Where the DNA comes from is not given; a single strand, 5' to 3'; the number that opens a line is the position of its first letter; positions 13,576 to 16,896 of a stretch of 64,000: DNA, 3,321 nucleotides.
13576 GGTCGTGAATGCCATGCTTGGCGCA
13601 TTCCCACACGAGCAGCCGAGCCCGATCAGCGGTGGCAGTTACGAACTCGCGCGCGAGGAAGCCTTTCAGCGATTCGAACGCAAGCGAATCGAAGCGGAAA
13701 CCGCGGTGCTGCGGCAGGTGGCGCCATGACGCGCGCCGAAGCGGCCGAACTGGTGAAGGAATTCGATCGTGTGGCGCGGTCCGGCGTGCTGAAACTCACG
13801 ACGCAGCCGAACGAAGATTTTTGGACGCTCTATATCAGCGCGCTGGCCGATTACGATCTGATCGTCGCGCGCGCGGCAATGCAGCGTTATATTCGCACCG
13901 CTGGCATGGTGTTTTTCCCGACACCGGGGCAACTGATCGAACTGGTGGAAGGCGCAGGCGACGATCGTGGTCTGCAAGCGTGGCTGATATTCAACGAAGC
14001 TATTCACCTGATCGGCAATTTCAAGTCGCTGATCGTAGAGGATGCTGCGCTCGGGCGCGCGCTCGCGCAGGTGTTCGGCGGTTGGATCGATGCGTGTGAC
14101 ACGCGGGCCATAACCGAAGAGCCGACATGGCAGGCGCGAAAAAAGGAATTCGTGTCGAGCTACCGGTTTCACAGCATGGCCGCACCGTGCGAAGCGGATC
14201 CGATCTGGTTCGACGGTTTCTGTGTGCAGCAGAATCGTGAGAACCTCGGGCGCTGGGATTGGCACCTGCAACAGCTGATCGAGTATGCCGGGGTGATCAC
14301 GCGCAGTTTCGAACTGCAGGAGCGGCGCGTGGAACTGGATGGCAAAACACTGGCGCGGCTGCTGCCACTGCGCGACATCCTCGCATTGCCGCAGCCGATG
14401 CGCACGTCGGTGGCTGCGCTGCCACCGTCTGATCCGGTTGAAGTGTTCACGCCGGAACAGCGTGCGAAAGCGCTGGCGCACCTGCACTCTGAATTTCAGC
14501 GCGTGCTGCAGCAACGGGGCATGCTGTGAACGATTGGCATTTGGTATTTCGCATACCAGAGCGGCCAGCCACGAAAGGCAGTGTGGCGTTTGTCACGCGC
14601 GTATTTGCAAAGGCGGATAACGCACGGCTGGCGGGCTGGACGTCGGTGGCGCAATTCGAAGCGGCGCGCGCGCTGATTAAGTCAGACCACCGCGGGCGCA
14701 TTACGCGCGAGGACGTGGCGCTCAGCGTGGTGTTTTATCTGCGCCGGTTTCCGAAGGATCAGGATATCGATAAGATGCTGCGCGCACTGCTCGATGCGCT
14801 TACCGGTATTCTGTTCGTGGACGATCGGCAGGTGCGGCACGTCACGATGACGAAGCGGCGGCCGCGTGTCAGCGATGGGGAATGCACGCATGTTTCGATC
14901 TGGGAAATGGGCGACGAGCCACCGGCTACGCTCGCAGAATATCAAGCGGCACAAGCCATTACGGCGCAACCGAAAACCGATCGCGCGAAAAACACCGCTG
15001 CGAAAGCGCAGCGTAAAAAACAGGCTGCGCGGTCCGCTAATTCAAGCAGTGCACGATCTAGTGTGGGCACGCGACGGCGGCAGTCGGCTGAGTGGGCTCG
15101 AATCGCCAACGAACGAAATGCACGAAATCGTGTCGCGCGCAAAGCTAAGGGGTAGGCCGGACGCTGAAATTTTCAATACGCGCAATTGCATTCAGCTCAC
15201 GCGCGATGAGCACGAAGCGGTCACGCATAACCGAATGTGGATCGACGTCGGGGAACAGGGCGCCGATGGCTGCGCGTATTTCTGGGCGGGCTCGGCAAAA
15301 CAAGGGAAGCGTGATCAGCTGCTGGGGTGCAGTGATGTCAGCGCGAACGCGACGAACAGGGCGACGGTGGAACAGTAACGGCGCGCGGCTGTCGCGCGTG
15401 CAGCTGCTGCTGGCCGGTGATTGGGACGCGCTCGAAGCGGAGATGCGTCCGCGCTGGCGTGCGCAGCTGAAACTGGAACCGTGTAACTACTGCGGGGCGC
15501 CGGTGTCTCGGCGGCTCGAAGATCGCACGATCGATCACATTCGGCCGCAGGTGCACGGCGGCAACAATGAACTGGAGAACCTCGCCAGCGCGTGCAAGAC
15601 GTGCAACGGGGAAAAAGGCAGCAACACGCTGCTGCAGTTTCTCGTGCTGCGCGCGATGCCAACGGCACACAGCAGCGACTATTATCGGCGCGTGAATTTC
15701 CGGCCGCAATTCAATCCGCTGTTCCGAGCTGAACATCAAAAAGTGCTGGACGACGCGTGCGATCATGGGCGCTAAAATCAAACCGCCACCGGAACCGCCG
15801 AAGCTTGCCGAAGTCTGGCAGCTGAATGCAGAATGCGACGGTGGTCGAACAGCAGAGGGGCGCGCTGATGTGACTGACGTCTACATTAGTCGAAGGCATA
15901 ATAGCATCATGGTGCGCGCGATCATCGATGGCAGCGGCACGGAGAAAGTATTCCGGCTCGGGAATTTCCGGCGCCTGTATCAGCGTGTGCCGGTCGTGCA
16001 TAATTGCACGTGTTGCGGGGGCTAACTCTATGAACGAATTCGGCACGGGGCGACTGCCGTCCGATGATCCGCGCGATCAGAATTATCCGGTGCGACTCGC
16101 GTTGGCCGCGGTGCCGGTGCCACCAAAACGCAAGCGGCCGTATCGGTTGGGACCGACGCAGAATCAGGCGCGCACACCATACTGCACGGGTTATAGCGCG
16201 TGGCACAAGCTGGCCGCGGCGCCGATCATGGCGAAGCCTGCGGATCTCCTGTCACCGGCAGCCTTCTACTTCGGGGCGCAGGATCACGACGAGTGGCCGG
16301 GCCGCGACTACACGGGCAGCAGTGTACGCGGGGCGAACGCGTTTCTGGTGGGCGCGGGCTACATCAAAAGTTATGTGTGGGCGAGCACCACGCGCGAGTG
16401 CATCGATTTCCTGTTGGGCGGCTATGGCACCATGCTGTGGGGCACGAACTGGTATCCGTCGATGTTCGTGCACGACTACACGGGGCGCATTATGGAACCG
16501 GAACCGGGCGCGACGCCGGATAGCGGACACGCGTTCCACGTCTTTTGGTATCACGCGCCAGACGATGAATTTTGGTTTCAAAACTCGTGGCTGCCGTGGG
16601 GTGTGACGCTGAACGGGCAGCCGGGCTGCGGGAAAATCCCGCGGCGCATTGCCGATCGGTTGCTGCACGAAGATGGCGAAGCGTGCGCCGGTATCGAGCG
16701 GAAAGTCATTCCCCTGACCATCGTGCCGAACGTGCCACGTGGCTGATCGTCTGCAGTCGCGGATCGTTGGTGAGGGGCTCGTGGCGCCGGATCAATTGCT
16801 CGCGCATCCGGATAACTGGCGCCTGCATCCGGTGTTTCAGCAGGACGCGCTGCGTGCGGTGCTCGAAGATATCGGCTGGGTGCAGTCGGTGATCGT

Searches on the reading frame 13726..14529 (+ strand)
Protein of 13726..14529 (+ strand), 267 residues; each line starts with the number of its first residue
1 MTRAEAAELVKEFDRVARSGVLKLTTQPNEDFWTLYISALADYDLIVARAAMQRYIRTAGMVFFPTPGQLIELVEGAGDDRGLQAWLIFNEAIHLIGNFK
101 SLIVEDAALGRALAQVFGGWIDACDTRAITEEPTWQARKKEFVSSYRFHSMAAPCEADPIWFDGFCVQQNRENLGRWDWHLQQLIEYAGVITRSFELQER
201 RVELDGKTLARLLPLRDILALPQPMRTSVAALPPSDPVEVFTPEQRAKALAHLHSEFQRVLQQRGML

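Call 7: search_protein_families(library=pfam, proteins=[window:13726-14529:+], max_evalue=0.01)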
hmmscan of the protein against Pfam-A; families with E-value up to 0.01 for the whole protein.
window:13726-14529:+ (267 aa): 1 family
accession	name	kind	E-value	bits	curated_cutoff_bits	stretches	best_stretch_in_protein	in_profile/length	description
PF20081.4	DUF6475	-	0.0021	18.9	28.5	1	105-172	4-66/90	Domain of unknown function (DUF6475)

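Call 8: search_protein_families(library=phrogs, proteins=[window:13726-14529:+], max_evalue=0.001)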
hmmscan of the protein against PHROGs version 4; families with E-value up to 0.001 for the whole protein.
window:13726-14529:+ (267 aa): 1 family
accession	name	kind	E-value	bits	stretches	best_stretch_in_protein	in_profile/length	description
phrog_10105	-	unknown function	2.7e-18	67.2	1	30-154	26-146/210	-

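Call 45: find_related_loci(query=A2, collection=viral_contigs, flank=6000)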
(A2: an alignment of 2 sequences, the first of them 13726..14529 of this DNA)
Query A2 (267 aa) in viral_contigs; peptide patterns used: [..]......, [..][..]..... (x = any residue, [..] = any of these).
100 stretches matched a pattern, but none encodes a relative of the query by tblastn (E <= 1e-3).

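Call 56: find_related_loci(query=A2, collection=metagenome_contigs, flank=6000)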
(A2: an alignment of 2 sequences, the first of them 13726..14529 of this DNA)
Query A2 (267 aa) in metagenome_contigs; peptide patterns used: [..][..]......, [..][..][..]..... (x = any residue, [..] = any of these).
223 stretches matched a pattern, but none encodes a relative of the query by tblastn (E <= 1e-3).

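Call 57: find_related_loci(query=A2, collection=genome_contigs, flank=6000)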
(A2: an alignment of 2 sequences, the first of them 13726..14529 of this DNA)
Query A2 (267 aa) in genome_contigs; peptide patterns used: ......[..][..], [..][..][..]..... (x = any residue, [..] = any of these).
49 stretches matched a pattern, but none encodes a relative of the query by tblastn (E <= 1e-3).

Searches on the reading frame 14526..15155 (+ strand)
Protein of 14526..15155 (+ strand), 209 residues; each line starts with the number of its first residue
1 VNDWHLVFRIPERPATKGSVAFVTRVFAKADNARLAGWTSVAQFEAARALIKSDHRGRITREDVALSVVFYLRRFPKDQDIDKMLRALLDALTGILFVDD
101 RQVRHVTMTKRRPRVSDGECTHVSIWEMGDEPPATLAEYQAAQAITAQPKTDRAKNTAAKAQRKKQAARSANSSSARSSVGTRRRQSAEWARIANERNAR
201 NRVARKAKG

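Call 7: search_protein_families(library=pfam, proteins=[window:14526-15155:+], max_evalue=0.01)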
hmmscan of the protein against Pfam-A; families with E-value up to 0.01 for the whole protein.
window:14526-15155:+ (209 aa): 1 family
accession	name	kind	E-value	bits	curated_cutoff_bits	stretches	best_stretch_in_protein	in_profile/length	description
PF05866.16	RusA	-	3.1e-05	25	22.8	1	57-111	44-112/124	Endodeoxyribonuclease RusA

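Call 8: search_protein_families(library=phrogs, proteins=[window:14526-15155:+], max_evalue=0.001)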
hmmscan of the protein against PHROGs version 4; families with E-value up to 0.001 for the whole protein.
window:14526-15155:+ (209 aa): 4 families
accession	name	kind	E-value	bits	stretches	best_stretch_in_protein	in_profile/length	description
phrog_140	-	DNA, RNA and nucleotide metabolism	1.2e-12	49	1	7-165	40-205/219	RusA-like Holliday junction resolvase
phrog_3055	-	DNA, RNA and nucleotide metabolism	7e-08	33.1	1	77-147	160-229/233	RusA-like Holliday junction resolvase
phrog_34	-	DNA, RNA and nucleotide metabolism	2.6e-07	31.6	1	45-149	112-217/259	RusA-like Holliday junction resolvase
phrog_1532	-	unknown function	7e-05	23.5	1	79-131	24-75/80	-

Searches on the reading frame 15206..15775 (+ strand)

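Call 7: search_protein_families(library=pfam, proteins=[window:15206-15775:+], max_evalue=0.01)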
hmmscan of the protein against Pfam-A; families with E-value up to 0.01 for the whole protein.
window:15206-15775:+ (189 aa): 3 families
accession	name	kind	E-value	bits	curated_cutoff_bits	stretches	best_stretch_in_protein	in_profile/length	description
PF01844.29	HNH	-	2.1e-13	50.6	21.4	1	93-139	1-46/47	HNH endonuclease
PF14279.12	HNH_5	-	5.3e-11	42.7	27.5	1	93-145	1-51/56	HNH endonuclease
PF13395.12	HNH_4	-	0.0017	18.7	22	1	93-141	1-52/54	HNH endonuclease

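Call 8: search_protein_families(library=phrogs, proteins=[window:15206-15775:+], max_evalue=0.001)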
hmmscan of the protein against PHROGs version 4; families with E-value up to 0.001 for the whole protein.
window:15206-15775:+ (189 aa): 22 families
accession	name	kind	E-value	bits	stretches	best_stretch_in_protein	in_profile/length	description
phrog_16726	-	DNA, RNA and nucleotide metabolism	6.8e-16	59.9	1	93-154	96-158/308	HNH endonuclease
phrog_2118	-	DNA, RNA and nucleotide metabolism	5e-14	53.5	1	92-156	175-240/301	HNH endonuclease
phrog_2214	-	DNA, RNA and nucleotide metabolism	1.3e-12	48.6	1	79-152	179-251/429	HNH endonuclease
phrog_5718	-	DNA, RNA and nucleotide metabolism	3.2e-11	43.9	1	92-144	130-180/394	HNH endonuclease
phrog_338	-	DNA, RNA and nucleotide metabolism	3.7e-11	44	1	48-144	187-266/340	HNH endonuclease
phrog_7785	-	DNA, RNA and nucleotide metabolism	7.3e-10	40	1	92-140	72-114/147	HNH endonuclease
phrog_14314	-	DNA, RNA and nucleotide metabolism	1.1e-08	36.7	1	92-141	18-65/252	HNH endonuclease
phrog_9545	-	DNA, RNA and nucleotide metabolism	1.1e-08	36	1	106-149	133-176/206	HNH endonuclease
phrog_6050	-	DNA, RNA and nucleotide metabolism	1.2e-08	35.2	1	89-142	310-362/402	HNH endonuclease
phrog_9645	-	DNA, RNA and nucleotide metabolism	2.1e-08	35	1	95-157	28-89/168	HNH endonuclease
phrog_1035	-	DNA, RNA and nucleotide metabolism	4.3e-08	34.3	1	90-157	159-230/271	endonuclease VII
phrog_1271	-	DNA, RNA and nucleotide metabolism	1.1e-07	32.6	1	80-140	253-318/361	HNH endonuclease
phrog_8660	-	DNA, RNA and nucleotide metabolism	3.1e-07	31.7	1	67-146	101-185/196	HNH endonuclease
phrog_960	-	DNA, RNA and nucleotide metabolism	3.7e-07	29.6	1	74-147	220-284/991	HNH endonuclease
phrog_16986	-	unknown function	4.4e-07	30.7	1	93-142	23-70/248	-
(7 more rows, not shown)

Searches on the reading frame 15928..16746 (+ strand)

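Call 7: search_protein_families(library=pfam, proteins=[window:15928-16746:+], max_evalue=0.01)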
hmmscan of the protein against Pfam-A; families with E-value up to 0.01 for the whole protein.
window:15928-16746:+ (272 aa): 0 families

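Call 8: search_protein_families(library=phrogs, proteins=[window:15928-16746:+], max_evalue=0.001)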
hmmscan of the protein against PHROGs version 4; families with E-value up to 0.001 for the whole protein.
window:15928-16746:+ (272 aa): 1 family
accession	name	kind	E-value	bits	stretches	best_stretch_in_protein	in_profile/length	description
phrog_16701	-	other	1.6e-14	54.9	1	41-259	6-233/234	peptidase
